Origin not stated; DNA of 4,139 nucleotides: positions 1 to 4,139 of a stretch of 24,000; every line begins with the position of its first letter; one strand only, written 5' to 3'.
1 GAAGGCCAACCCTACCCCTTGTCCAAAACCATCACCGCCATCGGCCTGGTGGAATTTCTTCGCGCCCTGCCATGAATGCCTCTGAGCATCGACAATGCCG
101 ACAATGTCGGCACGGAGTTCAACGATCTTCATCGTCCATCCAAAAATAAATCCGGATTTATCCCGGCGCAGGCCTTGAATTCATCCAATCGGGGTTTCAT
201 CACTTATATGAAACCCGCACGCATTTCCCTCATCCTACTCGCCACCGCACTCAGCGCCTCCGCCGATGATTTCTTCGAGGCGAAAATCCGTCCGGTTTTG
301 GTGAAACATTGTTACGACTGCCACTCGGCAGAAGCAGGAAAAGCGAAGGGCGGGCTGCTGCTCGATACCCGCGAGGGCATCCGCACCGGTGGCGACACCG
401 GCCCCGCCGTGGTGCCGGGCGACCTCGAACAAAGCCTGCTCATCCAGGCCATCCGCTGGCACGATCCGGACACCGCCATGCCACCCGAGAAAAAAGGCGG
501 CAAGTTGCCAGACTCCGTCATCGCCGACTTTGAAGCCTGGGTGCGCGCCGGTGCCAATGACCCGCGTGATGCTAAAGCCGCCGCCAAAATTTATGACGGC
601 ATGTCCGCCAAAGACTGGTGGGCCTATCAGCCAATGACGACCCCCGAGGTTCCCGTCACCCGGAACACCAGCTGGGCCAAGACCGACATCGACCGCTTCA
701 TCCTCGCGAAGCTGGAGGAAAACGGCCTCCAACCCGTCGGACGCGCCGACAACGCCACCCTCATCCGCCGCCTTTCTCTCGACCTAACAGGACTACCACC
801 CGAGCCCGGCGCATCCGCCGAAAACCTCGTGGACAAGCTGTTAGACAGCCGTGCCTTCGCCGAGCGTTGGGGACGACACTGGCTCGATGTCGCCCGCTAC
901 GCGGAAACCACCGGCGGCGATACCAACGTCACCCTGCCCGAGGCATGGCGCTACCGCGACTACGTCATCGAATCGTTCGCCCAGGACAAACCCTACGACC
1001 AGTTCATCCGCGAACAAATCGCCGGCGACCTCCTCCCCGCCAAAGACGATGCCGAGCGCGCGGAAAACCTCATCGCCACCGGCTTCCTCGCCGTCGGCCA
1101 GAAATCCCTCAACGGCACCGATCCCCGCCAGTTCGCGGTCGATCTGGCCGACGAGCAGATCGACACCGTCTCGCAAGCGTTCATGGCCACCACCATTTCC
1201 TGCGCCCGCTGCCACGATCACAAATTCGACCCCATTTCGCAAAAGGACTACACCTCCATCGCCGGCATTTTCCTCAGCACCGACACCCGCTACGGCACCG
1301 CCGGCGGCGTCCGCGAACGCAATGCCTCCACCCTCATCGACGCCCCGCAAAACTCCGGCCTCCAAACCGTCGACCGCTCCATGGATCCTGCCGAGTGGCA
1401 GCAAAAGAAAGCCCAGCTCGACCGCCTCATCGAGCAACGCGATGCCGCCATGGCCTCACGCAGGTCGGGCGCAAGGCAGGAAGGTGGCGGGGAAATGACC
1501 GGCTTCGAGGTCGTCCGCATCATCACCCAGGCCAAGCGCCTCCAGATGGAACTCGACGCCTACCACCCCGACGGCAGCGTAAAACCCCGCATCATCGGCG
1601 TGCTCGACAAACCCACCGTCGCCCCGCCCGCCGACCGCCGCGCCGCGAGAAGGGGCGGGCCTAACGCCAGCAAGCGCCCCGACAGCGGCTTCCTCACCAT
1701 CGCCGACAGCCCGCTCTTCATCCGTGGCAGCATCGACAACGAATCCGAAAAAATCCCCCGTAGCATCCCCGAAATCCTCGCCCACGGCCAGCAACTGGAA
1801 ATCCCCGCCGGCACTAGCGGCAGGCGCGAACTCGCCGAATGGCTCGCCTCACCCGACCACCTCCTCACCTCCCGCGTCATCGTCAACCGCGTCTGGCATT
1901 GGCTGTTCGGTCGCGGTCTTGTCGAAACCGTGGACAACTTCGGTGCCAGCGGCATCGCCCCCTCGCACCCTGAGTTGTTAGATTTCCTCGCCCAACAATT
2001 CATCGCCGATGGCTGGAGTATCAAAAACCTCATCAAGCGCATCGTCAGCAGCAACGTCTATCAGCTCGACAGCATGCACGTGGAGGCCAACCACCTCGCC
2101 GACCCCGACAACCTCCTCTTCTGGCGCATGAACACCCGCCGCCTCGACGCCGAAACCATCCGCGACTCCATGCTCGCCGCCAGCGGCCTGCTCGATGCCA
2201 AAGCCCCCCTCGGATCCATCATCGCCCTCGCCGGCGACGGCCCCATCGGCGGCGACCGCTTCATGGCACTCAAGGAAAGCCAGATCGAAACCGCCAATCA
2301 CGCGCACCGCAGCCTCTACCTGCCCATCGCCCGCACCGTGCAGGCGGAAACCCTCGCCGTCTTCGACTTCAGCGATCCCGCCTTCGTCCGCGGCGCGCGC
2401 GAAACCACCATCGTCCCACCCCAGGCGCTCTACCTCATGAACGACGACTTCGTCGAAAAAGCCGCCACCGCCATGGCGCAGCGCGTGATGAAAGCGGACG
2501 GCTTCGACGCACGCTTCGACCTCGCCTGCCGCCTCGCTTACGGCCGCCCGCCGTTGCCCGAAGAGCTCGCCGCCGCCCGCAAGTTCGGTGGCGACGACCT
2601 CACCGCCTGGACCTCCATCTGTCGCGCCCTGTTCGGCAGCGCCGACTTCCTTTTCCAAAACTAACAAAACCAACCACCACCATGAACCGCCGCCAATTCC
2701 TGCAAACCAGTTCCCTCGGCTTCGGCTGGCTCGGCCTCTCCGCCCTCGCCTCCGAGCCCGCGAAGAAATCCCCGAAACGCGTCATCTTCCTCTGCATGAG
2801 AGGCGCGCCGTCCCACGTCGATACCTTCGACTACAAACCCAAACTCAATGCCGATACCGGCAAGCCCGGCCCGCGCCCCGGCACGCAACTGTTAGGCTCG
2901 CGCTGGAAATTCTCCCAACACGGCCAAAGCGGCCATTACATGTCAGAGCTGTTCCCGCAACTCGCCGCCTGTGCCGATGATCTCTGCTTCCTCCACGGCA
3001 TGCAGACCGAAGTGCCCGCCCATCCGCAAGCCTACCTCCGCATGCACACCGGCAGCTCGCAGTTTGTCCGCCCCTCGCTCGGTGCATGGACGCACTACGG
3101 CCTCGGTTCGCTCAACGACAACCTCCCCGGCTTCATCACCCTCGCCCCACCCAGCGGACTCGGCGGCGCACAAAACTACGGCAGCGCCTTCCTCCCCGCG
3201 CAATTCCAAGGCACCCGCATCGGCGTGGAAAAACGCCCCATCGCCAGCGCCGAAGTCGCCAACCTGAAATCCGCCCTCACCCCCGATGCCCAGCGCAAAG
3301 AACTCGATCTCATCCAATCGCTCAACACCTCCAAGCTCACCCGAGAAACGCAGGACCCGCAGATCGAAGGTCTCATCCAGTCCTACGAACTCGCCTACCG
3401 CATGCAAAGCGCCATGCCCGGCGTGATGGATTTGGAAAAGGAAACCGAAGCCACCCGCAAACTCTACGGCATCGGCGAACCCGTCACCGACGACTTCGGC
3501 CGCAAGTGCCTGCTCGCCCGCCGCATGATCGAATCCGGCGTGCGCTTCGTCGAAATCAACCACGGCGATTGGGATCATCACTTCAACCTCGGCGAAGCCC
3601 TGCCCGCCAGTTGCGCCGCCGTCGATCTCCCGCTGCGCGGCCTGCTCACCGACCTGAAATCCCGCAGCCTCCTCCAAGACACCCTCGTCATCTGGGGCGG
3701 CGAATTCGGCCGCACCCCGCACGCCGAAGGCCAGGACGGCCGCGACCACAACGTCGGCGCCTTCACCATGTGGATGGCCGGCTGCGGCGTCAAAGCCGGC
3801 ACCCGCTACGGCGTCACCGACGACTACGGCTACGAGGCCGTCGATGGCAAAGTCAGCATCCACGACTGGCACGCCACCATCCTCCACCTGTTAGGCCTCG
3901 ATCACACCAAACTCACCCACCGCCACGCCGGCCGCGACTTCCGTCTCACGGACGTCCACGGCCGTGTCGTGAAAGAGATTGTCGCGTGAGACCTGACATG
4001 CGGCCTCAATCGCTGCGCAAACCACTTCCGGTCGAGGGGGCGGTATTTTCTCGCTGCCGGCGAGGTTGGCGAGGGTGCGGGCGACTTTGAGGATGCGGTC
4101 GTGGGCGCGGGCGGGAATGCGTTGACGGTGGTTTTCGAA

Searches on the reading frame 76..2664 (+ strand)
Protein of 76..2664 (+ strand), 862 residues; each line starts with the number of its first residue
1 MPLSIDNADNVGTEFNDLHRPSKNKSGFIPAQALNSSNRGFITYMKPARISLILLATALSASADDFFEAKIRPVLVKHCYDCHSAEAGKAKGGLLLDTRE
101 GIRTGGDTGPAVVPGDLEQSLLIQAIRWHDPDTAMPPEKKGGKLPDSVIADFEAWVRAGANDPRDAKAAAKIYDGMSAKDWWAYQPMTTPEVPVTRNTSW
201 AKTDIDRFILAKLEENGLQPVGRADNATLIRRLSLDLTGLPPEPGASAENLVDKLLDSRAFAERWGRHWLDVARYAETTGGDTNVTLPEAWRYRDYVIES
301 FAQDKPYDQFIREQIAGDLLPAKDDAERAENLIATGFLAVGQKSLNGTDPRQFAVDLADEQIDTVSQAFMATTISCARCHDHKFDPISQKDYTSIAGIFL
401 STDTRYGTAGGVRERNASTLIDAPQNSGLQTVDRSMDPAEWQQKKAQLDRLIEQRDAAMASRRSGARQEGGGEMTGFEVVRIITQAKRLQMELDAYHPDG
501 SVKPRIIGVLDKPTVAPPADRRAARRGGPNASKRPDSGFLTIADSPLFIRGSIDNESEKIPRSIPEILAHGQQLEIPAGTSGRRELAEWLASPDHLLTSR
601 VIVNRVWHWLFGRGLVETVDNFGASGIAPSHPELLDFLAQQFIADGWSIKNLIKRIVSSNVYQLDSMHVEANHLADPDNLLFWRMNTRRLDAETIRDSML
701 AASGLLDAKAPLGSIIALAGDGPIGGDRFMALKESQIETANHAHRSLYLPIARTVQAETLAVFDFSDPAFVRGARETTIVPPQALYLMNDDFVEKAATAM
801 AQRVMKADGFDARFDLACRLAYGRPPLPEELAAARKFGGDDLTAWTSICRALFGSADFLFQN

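Call 84: search_protein_families(library=pfam, proteins=[window:76-2664:+], max_evalue=0.01)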
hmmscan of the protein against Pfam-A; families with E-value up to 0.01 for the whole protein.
window:76-2664:+ (862 aa): 3 families
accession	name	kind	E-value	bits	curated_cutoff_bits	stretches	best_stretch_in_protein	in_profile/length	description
PF07587.16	PSD1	-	1.8e-82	276.9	28.5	1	582-837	1-243/244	Protein of unknown function (DUF1553)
PF07583.16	PSCyt2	-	2.5e-73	246.9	29.8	1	205-403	2-208/209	Protein of unknown function (DUF1549)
PF07635.16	PSCyt1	-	3e-18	66.6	22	1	79-138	1-58/59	Planctomycete cytochrome C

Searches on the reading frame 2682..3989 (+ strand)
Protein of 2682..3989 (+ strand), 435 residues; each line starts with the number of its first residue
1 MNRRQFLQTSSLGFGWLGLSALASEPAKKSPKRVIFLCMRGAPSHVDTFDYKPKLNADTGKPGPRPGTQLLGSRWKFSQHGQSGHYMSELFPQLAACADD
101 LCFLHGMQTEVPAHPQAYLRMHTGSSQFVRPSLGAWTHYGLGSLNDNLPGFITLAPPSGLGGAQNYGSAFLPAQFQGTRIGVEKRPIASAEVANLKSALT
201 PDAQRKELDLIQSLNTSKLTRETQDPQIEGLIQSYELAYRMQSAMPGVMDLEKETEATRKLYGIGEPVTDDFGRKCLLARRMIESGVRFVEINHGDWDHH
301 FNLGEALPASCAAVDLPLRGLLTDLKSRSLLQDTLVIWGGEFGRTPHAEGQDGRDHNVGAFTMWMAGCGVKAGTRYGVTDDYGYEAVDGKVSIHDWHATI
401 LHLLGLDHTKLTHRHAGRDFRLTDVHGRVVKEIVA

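Call 84: search_protein_families(library=pfam, proteins=[window:2682-3989:+], max_evalue=0.01)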
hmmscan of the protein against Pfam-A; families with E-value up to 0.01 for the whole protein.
window:2682-3989:+ (435 aa): 1 family
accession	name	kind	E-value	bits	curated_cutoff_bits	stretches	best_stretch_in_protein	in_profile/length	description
PF07394.17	DUF1501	-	7.3e-144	480.1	27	1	32-434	2-390/390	Protein of unknown function (DUF1501)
